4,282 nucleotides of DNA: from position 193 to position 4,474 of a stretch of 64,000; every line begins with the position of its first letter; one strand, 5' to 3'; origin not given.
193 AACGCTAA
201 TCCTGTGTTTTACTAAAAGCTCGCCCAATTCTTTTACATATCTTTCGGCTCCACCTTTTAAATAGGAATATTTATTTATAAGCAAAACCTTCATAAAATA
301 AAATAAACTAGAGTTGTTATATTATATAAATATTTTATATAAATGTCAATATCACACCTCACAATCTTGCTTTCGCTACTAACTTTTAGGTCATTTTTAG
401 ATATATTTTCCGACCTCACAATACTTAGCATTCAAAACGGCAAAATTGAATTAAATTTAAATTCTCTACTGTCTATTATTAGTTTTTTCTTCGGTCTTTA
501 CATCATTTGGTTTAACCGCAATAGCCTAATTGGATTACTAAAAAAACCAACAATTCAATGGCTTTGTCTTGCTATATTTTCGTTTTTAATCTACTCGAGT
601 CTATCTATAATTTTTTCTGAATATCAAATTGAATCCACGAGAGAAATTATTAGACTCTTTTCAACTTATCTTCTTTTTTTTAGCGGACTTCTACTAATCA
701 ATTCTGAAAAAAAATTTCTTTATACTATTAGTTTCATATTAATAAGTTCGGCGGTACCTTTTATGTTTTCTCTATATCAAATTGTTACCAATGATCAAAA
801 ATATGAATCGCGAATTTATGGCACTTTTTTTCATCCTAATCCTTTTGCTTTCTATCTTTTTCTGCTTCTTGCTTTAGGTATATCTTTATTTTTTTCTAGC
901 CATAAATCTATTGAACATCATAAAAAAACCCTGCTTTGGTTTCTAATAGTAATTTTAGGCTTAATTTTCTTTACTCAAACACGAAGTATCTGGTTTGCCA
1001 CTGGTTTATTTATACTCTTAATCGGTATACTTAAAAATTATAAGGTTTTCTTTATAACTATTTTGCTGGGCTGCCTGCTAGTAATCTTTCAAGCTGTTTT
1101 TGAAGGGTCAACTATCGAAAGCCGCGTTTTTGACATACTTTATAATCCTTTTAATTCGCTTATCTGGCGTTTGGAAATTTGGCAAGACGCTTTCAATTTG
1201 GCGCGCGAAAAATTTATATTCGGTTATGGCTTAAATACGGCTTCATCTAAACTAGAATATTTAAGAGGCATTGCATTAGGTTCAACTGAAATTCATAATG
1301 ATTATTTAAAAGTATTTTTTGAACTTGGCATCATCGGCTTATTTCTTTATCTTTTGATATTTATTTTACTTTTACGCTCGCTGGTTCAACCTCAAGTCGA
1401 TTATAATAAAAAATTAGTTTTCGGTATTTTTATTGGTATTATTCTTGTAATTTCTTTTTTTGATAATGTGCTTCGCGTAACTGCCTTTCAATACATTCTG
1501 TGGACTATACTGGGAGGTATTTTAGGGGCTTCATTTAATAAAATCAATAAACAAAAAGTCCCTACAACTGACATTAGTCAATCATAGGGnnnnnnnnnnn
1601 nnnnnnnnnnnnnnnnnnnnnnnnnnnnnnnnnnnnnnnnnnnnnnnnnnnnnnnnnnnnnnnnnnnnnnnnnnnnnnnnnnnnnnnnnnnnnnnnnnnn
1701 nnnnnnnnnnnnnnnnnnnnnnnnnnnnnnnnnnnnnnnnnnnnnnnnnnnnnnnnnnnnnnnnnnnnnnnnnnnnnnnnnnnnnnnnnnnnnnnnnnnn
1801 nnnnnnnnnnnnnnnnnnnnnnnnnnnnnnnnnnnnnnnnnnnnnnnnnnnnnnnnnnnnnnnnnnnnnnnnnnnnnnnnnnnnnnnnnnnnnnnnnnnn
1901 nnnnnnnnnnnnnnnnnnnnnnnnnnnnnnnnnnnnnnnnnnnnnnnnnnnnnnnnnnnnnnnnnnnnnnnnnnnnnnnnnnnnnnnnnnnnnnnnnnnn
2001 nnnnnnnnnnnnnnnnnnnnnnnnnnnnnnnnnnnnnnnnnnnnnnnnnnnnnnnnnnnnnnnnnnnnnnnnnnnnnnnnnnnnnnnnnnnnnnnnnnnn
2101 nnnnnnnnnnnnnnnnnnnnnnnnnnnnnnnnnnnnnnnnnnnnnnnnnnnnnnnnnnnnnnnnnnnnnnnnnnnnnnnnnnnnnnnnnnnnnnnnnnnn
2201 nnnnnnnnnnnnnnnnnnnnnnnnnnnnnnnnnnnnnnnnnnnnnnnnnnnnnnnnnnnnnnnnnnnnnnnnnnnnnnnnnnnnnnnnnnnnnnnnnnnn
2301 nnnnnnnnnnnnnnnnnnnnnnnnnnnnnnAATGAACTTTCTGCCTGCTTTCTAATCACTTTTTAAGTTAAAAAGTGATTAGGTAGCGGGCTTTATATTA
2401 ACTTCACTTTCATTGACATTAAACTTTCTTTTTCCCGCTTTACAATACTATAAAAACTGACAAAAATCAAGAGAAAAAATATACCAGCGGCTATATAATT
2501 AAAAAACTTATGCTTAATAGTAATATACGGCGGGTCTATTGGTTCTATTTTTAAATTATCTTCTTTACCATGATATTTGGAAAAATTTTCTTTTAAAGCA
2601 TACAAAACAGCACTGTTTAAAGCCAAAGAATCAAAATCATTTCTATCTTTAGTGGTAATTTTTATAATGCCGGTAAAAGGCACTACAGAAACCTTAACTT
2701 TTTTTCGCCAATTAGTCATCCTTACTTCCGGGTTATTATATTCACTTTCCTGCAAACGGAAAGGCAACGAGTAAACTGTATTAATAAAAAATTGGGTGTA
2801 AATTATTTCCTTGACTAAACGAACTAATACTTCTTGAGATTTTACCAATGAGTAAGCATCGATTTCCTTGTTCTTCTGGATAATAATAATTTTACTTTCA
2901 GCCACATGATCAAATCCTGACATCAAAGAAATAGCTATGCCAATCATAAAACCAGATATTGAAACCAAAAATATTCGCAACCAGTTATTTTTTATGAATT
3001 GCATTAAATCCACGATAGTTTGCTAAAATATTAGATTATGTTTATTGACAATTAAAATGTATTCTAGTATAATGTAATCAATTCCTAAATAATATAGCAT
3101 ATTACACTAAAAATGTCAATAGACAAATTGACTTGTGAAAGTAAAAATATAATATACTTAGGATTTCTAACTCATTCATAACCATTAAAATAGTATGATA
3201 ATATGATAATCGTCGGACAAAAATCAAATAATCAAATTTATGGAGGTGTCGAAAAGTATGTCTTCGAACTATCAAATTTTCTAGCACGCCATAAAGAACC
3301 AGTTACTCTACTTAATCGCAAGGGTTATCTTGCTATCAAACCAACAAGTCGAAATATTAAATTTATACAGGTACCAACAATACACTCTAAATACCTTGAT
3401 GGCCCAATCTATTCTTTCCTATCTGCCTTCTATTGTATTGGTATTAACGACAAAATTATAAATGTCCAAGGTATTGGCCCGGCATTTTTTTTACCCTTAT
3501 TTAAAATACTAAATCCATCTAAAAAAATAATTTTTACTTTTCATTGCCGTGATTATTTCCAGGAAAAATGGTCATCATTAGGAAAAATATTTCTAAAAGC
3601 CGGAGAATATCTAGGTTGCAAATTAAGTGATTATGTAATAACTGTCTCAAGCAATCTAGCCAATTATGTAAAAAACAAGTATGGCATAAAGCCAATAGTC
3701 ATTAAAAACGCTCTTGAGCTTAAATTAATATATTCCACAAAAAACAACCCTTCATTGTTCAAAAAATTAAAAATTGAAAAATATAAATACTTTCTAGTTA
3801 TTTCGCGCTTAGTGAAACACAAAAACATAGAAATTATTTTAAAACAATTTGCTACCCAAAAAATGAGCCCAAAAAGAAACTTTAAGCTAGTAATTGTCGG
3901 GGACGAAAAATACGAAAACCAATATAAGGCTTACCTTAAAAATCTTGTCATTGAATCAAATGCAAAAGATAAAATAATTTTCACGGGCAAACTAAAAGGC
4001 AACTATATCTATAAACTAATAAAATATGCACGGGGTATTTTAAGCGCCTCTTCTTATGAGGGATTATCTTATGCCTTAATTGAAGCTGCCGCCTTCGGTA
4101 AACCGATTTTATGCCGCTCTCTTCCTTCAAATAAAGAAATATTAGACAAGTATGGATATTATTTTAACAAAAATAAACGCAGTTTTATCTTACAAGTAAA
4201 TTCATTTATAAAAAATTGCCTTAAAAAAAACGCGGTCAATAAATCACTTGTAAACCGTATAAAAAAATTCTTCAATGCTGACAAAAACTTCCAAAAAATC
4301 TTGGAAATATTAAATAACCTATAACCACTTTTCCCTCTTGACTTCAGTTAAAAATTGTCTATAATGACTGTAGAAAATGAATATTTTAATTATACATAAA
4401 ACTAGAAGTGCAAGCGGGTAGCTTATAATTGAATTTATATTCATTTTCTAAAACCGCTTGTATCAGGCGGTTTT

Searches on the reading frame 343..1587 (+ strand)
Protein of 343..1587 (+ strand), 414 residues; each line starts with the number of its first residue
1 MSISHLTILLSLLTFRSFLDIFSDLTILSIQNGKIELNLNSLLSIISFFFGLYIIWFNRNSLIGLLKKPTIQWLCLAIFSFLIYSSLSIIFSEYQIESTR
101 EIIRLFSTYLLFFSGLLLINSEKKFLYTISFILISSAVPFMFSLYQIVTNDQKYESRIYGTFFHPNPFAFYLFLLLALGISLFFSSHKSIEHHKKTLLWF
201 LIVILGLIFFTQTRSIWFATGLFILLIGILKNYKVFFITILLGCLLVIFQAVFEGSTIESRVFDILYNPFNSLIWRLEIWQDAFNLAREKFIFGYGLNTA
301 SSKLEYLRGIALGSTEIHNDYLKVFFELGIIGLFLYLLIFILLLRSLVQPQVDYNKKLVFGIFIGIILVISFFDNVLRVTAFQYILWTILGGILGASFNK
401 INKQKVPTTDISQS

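Call 70: search_protein_families(library=pfam, proteins=[window:343-1587:+], max_evalue=0.0001)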
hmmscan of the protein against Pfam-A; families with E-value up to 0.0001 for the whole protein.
window:343-1587:+ (414 aa): 1 family
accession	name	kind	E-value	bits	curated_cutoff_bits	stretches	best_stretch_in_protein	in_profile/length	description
PF04932.20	Wzy_C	-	1e-20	74.5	31.7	1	200-337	2-149/149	O-Antigen ligase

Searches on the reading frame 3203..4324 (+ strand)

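Call 70: search_protein_families(library=pfam, proteins=[window:3203-4324:+], max_evalue=0.0001)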
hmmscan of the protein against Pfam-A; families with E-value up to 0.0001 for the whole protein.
window:3203-4324:+ (373 aa): 4 families
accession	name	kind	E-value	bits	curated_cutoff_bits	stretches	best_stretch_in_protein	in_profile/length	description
PF00534.26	Glycos_transf_1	-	1.7e-23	83.4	26.4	1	186-339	6-159/172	Glycosyl transferases group 1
PF13692.12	Glyco_trans_1_4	-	1.3e-15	58.4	27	1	195-336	2-140/142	Glycosyl transferases group 1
PF13439.12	Glyco_transf_4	-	2.8e-13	50.7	28.5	1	13-172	1-167/170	Glycosyltransferase Family 4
PF13524.12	Glyco_trans_1_2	-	3.6e-05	24.2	25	1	218-367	6-143/144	Glycosyl transferase-like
